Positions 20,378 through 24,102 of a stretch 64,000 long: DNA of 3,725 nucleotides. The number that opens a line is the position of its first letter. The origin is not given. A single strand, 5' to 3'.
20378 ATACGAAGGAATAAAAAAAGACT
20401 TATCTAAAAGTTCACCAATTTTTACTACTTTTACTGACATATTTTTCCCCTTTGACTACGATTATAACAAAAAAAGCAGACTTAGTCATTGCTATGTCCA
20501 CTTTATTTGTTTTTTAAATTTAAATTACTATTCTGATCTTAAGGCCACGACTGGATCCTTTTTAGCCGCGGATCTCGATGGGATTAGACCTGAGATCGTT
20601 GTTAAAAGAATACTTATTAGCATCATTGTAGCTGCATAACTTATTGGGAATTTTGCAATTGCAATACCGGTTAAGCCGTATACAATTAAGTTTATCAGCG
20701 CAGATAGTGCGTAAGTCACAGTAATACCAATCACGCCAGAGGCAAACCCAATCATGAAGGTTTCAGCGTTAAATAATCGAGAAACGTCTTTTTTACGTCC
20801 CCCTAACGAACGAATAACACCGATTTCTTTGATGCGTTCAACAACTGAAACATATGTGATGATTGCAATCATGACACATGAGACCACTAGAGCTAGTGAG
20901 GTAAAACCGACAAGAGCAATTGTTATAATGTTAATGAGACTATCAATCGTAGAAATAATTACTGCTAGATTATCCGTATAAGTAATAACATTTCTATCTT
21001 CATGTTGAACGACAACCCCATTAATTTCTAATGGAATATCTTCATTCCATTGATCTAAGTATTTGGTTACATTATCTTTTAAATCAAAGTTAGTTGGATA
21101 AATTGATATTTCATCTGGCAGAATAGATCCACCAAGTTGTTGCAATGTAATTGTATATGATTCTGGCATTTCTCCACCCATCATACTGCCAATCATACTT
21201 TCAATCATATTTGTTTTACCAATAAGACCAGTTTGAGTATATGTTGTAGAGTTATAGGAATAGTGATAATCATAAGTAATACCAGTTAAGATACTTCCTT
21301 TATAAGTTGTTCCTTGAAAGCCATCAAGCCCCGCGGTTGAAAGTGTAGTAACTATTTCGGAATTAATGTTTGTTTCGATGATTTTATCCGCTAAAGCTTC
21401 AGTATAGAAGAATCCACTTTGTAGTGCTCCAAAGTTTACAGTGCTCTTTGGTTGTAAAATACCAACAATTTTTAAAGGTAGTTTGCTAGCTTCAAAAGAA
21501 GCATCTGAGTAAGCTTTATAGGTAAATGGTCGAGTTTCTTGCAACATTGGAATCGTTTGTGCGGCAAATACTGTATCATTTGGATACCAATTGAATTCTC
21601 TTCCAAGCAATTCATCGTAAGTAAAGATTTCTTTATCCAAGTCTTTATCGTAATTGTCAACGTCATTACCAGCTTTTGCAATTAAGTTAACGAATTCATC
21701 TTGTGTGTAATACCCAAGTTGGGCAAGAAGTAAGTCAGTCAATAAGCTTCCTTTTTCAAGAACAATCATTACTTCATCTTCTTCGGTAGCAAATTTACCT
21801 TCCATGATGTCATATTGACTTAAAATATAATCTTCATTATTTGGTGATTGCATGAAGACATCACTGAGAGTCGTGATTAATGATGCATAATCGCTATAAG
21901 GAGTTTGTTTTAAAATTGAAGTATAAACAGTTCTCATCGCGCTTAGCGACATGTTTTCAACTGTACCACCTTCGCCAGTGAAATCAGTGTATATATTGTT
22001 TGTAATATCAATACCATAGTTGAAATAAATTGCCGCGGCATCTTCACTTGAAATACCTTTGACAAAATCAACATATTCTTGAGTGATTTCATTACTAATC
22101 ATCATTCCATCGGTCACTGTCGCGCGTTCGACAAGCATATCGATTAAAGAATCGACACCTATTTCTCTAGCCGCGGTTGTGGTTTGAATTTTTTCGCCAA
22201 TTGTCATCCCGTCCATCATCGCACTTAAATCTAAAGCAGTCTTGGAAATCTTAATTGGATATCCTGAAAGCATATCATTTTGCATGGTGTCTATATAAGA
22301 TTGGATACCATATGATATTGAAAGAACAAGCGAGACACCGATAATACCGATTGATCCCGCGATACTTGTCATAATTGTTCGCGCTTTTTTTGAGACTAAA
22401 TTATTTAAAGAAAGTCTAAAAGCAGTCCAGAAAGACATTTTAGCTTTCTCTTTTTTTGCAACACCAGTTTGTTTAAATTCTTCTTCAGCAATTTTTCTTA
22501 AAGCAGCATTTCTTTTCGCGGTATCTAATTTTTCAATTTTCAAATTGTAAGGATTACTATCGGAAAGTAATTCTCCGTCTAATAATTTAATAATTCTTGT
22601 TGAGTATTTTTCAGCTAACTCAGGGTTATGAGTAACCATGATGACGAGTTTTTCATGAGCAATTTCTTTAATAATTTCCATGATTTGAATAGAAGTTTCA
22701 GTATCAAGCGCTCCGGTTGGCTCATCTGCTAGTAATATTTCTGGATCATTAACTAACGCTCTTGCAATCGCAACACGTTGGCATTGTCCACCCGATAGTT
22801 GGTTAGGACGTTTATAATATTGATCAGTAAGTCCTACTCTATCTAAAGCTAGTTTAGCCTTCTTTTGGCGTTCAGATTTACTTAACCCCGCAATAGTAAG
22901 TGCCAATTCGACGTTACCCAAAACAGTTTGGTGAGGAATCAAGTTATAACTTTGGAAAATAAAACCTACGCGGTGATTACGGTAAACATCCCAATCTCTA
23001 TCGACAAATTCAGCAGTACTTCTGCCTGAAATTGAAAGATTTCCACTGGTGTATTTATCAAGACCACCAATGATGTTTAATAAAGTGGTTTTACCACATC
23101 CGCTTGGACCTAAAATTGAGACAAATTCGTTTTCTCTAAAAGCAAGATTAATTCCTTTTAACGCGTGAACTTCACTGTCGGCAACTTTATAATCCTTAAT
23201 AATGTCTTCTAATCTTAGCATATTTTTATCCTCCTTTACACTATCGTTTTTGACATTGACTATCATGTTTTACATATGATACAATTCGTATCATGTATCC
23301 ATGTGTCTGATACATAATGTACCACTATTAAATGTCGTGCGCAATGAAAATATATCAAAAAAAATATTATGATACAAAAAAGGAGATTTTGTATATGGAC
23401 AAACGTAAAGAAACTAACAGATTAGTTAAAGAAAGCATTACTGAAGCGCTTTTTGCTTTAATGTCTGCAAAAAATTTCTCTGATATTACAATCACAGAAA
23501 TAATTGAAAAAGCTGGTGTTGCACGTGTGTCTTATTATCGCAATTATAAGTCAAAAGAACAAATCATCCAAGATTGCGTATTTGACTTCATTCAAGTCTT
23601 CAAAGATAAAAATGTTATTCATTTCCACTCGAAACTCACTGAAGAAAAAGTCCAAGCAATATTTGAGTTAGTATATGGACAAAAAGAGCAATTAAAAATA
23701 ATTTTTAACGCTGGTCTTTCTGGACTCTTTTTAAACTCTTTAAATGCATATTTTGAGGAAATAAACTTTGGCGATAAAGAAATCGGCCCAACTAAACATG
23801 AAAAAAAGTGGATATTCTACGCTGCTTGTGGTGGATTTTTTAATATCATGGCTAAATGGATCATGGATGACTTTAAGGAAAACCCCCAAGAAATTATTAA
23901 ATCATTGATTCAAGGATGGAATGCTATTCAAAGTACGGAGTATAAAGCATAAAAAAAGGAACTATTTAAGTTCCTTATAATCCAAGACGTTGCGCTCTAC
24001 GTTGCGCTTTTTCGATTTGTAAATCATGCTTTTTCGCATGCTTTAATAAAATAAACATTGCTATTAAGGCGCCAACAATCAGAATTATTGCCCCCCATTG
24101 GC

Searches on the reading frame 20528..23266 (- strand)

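Call 6: search_protein_families(library=pfam, proteins=[window:20528-23266:-], max_evalue=0.01)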
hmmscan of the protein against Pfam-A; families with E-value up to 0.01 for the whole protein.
window:20528-23266:- (912 aa): 5 families
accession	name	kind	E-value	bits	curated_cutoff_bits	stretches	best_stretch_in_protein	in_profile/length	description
PF00005.33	ABC_tran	-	3.4e-34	118.8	25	1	36-184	1-136/137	ABC transporter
PF02687.27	FtsX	-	1.6e-16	60.9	25.5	1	788-905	3-120/120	FtsX-like permease C-terminal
PF13304.12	AAA_21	-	1.2e-05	25.9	27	0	97-217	180-302/304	AAA domain, putative AbiEii toxin, Type IV TA system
PF02463.25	SMC_N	-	0.00019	21.4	40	0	154-222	134-206/220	RecF/RecN/SMC N terminal domain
PF03193.22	RsgA_GTPase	-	0.0012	19.2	30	1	2-79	58-139/174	RsgA GTPase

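Call 7: search_protein_families(library=padloc, proteins=[window:20528-23266:-], max_evalue=0.01)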
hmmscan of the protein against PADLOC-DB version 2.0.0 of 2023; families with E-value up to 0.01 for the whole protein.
window:20528-23266:- (912 aa): 10 families
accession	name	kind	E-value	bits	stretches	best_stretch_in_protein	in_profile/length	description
PDLC04135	mad3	-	3e-32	110.6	2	142-230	247-339/374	mads_3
PDLC04140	mad8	-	7.8e-08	30.2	1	32-212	13-230/314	mads_8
PDLC04164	AriA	-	3.4e-07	28.1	1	156-217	171-235/253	-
PDLC02914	ATPase-Toprim_I-B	-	1.9e-05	22.1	0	146-219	174-249/443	-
PDLC02980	AriA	-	2.2e-05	22.6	0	50-80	3-36/304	-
PDLC00289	PtuA1|PtuA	-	2.5e-05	21.5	1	155-230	226-304/404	AAA ATPase domain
PDLC04175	HEC-01A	-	0.00026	18.2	1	135-228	227-322/363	-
PDLC00274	PtuA1|PtuA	-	0.0019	15.6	0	176-222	307-353/438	AAA ATPase domain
PDLC03859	LmuB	-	0.0029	14.9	0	40-66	18-44/611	-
PDLC00279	PtuA1|PtuA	-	0.004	14.3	1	31-68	12-48/416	AAA ATPase domain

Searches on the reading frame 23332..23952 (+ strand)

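Call 6: search_protein_families(library=pfam, proteins=[window:23332-23952:+], max_evalue=0.01)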
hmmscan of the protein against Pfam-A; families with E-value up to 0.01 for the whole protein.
window:23332-23952:+ (206 aa): 2 families
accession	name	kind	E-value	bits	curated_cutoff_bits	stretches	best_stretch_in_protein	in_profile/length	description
PF00440.29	TetR_N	-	4.5e-07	30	24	1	36-80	1-45/47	Bacterial regulatory proteins, tetR family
PF14278.11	TetR_C_8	-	2.2e-06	28.1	26.1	1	104-193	4-98/103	Transcriptional regulator C-terminal region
